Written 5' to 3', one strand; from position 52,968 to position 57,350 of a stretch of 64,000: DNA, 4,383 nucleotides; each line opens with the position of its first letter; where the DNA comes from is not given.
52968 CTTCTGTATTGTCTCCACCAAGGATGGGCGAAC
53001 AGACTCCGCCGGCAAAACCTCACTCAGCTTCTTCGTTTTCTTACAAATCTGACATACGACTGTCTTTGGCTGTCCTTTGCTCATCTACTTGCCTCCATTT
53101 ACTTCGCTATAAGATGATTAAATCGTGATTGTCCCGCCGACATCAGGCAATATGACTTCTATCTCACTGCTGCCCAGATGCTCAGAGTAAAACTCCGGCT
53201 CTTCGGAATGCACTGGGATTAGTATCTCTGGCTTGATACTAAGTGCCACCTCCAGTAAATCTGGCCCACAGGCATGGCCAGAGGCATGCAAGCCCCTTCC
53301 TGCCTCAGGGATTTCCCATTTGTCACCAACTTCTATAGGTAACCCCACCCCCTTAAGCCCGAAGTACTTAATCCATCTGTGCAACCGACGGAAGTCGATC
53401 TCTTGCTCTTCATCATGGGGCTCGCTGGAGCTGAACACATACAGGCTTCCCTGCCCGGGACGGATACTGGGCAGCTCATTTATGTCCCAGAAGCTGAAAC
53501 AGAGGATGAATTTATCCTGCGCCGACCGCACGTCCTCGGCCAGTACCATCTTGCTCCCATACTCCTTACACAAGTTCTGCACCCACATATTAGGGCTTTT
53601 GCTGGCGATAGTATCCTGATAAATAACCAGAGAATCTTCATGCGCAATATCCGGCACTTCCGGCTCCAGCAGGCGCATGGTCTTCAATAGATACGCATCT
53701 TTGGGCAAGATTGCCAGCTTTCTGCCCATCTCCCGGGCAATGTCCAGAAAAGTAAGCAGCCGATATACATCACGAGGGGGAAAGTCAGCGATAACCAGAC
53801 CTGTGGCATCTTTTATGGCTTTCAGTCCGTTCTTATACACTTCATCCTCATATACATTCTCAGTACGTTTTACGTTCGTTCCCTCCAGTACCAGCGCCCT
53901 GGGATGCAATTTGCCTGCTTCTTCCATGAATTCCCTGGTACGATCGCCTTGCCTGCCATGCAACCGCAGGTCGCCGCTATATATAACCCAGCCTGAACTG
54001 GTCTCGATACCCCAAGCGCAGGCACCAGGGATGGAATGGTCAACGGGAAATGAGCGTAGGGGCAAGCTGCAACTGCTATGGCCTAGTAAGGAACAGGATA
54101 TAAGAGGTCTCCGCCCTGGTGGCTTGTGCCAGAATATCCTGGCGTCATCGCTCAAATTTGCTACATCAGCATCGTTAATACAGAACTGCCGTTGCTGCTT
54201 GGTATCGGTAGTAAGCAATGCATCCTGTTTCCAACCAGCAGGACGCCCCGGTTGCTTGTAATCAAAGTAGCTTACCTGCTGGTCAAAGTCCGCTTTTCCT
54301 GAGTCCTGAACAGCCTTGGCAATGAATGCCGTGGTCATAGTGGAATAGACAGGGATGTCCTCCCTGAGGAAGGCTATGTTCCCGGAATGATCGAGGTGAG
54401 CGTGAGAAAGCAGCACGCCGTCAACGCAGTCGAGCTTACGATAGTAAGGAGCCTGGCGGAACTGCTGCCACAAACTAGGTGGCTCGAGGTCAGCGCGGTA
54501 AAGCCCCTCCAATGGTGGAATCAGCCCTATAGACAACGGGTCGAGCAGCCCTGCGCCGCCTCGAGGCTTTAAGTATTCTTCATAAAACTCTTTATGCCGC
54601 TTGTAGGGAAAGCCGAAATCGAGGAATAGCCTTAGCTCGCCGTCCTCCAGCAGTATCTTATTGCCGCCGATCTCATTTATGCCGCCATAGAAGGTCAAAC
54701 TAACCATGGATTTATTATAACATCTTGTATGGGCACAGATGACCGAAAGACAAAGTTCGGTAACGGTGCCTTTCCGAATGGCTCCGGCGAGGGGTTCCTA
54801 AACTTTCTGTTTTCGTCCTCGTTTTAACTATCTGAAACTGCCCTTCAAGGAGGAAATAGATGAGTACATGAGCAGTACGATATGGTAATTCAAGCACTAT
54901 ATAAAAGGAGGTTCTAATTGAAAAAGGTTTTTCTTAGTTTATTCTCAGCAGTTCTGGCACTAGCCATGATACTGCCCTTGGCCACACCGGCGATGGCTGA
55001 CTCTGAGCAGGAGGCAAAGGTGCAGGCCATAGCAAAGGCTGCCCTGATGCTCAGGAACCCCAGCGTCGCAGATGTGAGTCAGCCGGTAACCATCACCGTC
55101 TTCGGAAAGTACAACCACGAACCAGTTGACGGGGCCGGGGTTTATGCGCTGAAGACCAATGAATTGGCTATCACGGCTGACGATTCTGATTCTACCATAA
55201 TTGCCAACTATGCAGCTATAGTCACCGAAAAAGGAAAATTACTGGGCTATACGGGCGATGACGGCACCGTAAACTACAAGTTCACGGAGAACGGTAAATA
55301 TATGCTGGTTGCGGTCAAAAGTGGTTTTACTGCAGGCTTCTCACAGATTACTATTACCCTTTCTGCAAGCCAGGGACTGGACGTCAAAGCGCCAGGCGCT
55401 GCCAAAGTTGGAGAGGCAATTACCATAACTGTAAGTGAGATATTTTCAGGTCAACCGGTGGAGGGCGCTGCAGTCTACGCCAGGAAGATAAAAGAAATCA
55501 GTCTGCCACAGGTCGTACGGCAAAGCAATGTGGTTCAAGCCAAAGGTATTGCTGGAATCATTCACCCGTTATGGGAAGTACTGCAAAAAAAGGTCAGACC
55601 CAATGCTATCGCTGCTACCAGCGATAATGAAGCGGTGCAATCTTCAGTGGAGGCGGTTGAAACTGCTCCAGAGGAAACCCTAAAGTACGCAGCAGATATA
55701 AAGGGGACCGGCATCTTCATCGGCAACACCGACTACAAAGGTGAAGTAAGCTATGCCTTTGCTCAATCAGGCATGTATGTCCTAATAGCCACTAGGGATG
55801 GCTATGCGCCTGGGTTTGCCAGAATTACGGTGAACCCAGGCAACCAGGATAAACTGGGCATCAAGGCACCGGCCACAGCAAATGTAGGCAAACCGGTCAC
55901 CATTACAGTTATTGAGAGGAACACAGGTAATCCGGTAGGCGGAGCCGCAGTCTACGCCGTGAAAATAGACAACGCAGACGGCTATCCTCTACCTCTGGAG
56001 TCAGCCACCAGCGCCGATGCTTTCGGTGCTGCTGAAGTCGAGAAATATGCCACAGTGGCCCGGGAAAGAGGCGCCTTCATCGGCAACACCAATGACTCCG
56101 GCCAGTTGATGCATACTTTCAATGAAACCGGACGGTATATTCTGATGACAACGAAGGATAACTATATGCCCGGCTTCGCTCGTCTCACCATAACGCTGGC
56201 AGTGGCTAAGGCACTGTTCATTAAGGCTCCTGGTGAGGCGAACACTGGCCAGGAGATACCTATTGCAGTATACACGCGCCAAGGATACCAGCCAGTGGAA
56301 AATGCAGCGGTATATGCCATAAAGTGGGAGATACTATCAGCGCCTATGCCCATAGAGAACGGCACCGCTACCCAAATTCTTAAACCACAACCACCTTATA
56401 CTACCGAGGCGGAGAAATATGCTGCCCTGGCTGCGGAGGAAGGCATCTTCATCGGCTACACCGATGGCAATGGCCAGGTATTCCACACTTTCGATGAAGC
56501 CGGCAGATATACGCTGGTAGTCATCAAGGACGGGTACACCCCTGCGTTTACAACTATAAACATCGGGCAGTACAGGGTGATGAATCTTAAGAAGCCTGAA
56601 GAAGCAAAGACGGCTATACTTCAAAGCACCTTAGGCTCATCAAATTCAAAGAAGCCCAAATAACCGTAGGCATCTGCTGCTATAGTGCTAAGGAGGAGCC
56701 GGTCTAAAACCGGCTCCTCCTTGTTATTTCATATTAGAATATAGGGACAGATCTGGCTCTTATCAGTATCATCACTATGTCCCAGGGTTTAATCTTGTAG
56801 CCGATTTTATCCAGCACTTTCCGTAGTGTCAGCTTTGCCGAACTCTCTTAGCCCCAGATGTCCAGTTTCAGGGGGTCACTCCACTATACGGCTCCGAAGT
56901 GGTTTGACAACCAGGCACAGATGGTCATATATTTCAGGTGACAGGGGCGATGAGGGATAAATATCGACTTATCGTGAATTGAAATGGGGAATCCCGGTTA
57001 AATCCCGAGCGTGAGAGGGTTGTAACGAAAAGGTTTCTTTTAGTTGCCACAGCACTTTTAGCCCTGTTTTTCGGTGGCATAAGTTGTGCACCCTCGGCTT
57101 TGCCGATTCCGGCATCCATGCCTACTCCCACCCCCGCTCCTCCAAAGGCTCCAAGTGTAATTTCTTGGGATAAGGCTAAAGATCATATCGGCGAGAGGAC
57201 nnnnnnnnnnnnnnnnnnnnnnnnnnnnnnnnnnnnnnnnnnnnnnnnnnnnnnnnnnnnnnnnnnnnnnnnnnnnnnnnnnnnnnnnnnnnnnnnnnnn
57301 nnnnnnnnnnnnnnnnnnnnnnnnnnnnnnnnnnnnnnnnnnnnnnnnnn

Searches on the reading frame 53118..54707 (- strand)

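Call 81: search_protein_families(library=ncbifam, proteins=[window:53118-54707:-], max_evalue=0.001)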
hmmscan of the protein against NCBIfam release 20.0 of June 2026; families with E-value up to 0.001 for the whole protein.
window:53118-54707:- (529 aa): 5 families
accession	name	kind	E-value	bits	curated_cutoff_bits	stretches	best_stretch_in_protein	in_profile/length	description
TIGR00649.1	MG423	subfamily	2.3e-14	52.7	400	1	219-336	131-252/546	RNase J family beta-CASP ribonuclease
NF047419.1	RNase_J1_RnjA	exception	3.3e-12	45.9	820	1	217-336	128-250/549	ribonuclease J1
TIGR03675.1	arCOG00543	equivalog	9.6e-07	27.4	580.2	1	91-132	225-269/631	beta-CASP ribonuclease aCPSF1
NF045584.1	cas14_MBL_CASP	equivalog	1.3e-06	27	800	1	94-138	50-98/612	type VII CRISPR-associated protein Cas14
NF012229.1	bla_class_B_core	domain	0.00037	20.7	100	0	93-136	51-94/139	metallo-beta-lactamase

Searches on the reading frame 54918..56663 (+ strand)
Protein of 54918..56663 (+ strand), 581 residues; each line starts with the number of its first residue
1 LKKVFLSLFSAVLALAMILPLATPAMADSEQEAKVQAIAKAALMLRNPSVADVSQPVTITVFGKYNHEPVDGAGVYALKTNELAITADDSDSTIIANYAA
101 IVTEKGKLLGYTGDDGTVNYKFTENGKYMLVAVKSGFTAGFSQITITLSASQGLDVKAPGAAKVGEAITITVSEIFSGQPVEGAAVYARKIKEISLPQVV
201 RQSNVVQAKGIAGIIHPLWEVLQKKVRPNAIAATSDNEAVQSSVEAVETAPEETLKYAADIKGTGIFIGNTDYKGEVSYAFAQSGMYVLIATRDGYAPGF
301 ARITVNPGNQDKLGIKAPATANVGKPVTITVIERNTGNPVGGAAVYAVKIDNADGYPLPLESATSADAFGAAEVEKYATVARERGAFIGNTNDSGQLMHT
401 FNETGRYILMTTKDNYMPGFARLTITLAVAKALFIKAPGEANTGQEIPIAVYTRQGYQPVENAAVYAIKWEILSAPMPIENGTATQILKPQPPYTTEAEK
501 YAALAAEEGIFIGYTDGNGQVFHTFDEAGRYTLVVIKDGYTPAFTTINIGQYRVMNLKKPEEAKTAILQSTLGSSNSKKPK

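Call 17: search_protein_families(library=pfam, proteins=[window:54918-56663:+])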
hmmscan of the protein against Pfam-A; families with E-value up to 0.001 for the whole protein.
window:54918-56663:+ (581 aa): 6 families
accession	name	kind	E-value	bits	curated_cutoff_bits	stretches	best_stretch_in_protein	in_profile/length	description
PF10794.15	DUF2606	-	8.9e-10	38.9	25.4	0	102-146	78-121/134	Protein of unknown function (DUF2606)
PF13620.12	CarboxypepD_reg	-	1e-07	32.6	32.3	0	271-313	34-77/82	Carboxypeptidase regulatory-like domain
PF08308.17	PEGA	-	1e-07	32.2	20.8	0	527-559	33-65/71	PEGA domain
PF10670.15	DUF4198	-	1.8e-07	31.9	34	0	47-133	139-206/209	Domain of unknown function (DUF4198)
PF13715.12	CarbopepD_reg_2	-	0.00089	19.7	32.2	0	513-558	28-73/88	CarboxypepD_reg-like domain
PF23374.1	Fn3_arc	-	0.00095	19.6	28.9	0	309-397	6-56/78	Archaeal fibronectin-III type-like domain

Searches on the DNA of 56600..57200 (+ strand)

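Call 7: search_rna_families(source=window, start=56600, end=57200, threshold=evalue, max_evalue=10, show_alignments=3)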
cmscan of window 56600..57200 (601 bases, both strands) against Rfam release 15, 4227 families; matches with E-value up to 10: 7.
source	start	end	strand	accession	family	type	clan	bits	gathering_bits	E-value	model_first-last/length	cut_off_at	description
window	56681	56731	+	RF00969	mir-556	Gene; miRNA;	-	20.3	84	0.47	1-88/88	no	mir-556 microRNA precursor family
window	56687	56724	+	RF04157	MIR9486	Gene; miRNA;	-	19.2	100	0.36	1-119/119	no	MIR9486 microRNA precursor family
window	56692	56720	+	RF04262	MIR1319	Gene; miRNA;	-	18.6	116.6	1.3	1-119/119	no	MIR1319 microRNA precursor family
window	56643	56726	+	RF01409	STnc250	Gene; sRNA;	-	17.9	42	0.61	1-94/94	no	STnc250 Hfq binding RNA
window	56966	57049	+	RF02213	ZFAT-AS1_3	Gene; lncRNA;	-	15.6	70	0.63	1-80/80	no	ZFAT antisense RNA 1 conserved region 3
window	56690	56722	-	RF02021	mir-3179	Gene; miRNA;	-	14.8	90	9.4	1-84/84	no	mir-3179 microRNA precursor family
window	56689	56721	-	RF03318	mir-2208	Gene; miRNA;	-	14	70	9.6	1-61/61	no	mir-2208 microRNA precursor family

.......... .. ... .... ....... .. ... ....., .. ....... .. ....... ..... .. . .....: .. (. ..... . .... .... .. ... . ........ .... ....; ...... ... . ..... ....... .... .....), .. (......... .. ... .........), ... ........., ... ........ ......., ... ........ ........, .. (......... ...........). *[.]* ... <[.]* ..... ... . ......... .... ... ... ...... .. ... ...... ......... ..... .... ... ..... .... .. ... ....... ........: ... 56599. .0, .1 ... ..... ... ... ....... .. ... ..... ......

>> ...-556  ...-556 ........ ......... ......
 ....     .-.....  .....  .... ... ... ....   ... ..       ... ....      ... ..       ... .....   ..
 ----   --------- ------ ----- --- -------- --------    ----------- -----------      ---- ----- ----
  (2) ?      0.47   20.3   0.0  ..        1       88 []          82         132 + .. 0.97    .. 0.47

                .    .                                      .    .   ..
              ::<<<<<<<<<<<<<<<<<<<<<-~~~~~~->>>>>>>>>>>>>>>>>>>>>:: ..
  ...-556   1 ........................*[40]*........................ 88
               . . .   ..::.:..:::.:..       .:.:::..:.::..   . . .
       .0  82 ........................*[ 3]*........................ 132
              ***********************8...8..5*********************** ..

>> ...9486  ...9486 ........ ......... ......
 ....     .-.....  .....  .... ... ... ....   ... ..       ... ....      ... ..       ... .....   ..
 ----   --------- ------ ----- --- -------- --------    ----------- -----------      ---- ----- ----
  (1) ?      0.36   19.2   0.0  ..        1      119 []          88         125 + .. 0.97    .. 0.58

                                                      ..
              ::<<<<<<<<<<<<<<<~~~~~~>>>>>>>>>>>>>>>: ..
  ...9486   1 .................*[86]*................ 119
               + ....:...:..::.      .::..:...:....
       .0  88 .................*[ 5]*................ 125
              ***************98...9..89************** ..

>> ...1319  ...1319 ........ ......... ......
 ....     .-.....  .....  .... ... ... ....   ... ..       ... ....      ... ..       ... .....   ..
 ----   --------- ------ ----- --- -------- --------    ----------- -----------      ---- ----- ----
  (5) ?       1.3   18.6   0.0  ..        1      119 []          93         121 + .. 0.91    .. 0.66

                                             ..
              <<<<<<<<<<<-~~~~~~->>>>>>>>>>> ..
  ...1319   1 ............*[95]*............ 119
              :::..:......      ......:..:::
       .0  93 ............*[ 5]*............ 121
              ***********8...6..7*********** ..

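Call 72: build_rna_model(alignment_id=A3, structure=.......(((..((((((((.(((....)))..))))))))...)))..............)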
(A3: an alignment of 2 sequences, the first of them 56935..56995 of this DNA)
Model R1 built from alignment A3 (2 sequences, 61 columns); structure: as given.
model positions 61; base pairs 14; branch points 0; effective number of sequences 2; information 0.806 bits per position. Calibrated on 0.2 Mb of random sequence (short: E-values are rough).
structure used (alignment columns):
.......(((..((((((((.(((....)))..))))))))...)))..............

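Call 74: search_with_rna_model(model_id=R1, sources=[window, L006, L007, L008, L009, L010, L011, L012, L013, L014, L015, L016, L017, L018, L019, L020, L021, L022, L023, L024, L025, L026, L027, L028, L029, L030, L031, L032, L033, L034, L035, L036, L037, L038, L039, L040, L041, L042, L043, L044, L045, L046, L047, L048, L049, L050, L051, L052, L053, L054, L055, L056, L057, L058, L059, L060, L061, L062, L063, L064, L065, L066, L067, L068, L069, L070, L071, L072, L073, L074, L075, L076, L077, L078, L079, L080, L081, L082, L083, L084, L085, L086, L087, L088, L089, L090, L171, L172, L173, L174, L175, L176, L177, L178], max_evalue=10)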
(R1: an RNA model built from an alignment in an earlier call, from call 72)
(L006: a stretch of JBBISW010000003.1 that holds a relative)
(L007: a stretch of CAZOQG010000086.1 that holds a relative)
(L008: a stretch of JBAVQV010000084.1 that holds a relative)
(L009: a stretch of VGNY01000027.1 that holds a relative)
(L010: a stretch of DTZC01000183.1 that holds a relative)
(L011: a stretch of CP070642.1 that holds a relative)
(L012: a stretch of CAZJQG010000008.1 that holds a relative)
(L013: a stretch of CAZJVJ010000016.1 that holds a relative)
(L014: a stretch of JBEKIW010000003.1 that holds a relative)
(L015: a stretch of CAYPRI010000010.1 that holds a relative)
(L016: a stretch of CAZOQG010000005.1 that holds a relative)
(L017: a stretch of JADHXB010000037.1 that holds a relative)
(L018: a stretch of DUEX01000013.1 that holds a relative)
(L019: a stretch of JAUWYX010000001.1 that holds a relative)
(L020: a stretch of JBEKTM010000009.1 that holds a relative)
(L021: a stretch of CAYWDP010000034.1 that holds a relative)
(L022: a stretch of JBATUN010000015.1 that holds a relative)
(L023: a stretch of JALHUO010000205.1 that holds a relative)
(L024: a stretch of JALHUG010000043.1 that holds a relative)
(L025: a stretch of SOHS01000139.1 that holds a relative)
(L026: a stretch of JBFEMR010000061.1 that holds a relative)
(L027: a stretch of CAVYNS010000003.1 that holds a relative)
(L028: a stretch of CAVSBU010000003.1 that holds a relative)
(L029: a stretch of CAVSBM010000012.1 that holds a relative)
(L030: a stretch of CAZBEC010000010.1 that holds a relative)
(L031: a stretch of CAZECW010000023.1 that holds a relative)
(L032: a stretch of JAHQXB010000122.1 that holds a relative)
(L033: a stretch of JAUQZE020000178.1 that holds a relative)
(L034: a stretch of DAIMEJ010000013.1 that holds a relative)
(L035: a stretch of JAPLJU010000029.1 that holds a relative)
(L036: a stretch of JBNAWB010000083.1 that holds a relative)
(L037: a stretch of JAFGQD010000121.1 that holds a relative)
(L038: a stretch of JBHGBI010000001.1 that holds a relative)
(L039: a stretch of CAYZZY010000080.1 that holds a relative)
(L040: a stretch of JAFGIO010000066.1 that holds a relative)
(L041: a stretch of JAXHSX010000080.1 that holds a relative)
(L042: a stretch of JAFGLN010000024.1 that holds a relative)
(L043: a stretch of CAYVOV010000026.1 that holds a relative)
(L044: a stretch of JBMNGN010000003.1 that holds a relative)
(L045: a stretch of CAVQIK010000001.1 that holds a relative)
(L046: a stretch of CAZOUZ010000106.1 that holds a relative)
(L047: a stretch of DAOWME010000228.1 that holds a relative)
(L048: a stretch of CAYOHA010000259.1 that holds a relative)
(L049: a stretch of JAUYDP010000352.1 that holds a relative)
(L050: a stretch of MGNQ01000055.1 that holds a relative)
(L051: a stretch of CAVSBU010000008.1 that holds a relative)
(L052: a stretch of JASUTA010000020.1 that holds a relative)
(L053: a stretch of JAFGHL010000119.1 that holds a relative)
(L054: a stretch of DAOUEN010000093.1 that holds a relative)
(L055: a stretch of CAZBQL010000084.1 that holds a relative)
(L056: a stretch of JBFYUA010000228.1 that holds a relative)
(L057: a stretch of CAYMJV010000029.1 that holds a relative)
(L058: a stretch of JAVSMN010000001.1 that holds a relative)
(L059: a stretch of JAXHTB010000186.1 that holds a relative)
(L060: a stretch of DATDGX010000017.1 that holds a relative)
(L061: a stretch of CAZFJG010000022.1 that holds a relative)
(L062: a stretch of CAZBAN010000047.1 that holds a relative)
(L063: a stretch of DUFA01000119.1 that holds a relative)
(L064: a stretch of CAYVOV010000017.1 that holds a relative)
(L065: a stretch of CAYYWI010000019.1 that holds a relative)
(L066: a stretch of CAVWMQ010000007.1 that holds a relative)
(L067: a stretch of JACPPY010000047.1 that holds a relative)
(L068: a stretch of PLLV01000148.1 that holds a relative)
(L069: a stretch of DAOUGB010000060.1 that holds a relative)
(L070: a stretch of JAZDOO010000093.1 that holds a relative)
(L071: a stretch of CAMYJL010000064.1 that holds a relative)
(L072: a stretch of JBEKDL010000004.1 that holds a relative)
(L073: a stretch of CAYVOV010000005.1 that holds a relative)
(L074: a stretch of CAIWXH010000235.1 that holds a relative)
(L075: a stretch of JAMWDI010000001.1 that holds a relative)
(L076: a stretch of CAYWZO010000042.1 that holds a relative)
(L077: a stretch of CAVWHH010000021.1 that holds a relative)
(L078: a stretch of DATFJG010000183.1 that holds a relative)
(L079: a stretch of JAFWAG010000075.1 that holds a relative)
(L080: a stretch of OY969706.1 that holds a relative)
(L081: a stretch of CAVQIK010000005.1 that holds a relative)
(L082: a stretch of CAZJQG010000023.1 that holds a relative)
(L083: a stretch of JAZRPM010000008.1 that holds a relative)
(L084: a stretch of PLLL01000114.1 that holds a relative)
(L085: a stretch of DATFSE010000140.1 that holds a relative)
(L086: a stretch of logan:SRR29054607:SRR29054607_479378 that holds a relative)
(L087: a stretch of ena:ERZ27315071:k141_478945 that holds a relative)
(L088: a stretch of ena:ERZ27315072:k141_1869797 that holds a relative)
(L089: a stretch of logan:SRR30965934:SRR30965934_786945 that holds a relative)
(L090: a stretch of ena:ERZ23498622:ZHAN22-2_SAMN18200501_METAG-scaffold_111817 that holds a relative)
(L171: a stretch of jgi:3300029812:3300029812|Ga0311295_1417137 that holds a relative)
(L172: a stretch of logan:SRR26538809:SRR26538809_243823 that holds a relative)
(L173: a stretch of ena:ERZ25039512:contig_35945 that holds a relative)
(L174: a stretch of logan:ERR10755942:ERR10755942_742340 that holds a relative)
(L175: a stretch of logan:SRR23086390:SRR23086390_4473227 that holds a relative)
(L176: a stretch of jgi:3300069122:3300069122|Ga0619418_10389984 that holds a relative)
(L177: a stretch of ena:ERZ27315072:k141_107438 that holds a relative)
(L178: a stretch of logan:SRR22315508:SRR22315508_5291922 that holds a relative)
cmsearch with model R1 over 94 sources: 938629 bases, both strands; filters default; matches with E-value up to 10: 4.
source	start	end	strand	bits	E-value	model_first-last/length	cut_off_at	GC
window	56935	56995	+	81.1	3.5e-18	1-61/61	no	0.48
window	60435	60495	+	80.8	4.2e-18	1-61/61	no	0.39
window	51667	51725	-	14.4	3.3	1-61/61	no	0.42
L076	5672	5720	-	13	7.6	1-61/61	no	0.55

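Call 75: search_with_rna_model(model_id=R1, sources=[L091, L092, L093, L094, L095, L096, L097, L098, L099, L100, L101, L102, L103, L104, L105, L106, L107, L108, L109, L110, L111, L112, L113, L114, L115, L116, L117, L118, L119, L120, L121, L122, L123, L124, L125, L126, L127, L128, L129, L130, L131, L132, L133, L134, L135, L136, L137, L138, L139, L140, L141, L142, L143, L144, L145, L146, L147, L148, L149, L150, L151, L152, L153, L154, L155, L156, L157, L158, L159, L160, L161, L162, L163, L164, L165, L166, L167, L168, L169, L170], max_evalue=10)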
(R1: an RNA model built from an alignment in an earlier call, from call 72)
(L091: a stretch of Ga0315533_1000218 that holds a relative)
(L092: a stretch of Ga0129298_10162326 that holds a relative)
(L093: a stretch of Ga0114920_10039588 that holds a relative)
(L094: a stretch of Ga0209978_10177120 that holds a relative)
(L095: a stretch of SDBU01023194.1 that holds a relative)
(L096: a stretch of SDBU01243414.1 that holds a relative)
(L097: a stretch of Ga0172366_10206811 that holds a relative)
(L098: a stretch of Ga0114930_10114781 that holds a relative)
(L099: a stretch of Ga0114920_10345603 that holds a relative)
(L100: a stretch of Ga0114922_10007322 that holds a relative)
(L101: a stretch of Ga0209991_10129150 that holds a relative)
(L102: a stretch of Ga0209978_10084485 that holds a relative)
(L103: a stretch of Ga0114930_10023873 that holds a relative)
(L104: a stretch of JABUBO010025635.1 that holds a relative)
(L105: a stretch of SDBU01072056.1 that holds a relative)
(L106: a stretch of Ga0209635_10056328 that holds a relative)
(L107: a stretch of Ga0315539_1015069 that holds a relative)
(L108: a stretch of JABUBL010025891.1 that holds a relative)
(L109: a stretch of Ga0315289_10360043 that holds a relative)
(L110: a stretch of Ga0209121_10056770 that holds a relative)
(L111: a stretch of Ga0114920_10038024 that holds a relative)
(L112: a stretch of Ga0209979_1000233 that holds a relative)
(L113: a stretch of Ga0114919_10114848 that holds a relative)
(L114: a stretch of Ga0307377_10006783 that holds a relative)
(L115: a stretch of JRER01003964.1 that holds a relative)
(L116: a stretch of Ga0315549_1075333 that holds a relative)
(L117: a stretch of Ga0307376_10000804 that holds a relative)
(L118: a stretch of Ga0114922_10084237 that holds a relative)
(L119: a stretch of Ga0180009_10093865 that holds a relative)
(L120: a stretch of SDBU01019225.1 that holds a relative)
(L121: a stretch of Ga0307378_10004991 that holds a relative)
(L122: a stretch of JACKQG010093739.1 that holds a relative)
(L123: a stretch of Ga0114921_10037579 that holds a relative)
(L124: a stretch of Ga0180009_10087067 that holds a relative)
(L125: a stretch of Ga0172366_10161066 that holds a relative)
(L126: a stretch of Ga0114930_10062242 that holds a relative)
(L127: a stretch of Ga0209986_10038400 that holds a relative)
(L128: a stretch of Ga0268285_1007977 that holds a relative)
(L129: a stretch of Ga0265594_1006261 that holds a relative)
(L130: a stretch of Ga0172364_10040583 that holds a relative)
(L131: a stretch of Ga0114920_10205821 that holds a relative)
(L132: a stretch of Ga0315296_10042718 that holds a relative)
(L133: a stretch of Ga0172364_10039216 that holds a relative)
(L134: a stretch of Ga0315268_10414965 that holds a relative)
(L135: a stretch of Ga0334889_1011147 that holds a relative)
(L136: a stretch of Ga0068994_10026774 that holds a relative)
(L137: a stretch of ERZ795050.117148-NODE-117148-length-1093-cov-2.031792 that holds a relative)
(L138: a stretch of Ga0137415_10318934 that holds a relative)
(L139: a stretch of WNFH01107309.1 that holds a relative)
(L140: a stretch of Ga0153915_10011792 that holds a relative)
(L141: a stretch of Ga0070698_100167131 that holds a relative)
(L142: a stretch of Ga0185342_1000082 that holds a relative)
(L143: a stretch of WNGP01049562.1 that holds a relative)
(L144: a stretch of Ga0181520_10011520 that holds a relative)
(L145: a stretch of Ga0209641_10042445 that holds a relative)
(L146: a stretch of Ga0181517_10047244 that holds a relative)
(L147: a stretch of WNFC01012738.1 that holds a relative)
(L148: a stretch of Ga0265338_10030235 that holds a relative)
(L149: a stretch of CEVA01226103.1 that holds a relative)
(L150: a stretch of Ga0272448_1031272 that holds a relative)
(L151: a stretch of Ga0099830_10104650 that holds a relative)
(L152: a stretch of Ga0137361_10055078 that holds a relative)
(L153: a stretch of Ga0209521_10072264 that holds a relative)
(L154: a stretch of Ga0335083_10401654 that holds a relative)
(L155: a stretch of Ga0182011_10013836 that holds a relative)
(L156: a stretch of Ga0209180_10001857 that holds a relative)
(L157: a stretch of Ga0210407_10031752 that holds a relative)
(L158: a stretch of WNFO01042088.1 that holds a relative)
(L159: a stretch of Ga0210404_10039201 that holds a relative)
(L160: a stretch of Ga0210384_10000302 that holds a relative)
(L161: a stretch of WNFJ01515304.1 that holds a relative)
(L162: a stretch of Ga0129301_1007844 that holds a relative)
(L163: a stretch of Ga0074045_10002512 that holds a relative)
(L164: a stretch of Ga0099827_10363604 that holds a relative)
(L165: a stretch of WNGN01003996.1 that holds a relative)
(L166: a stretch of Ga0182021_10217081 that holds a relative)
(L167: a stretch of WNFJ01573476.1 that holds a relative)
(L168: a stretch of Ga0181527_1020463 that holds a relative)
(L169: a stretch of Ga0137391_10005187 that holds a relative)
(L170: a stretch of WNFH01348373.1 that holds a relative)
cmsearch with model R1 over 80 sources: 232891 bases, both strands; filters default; matches with E-value up to 10: 3.
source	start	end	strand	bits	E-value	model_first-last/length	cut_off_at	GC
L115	986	1052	-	11.5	4.7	1-61/61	no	0.43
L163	1575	1615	-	11.2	5.8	1-61/61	no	0.34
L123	2085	2137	-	11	6.6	1-61/61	no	0.47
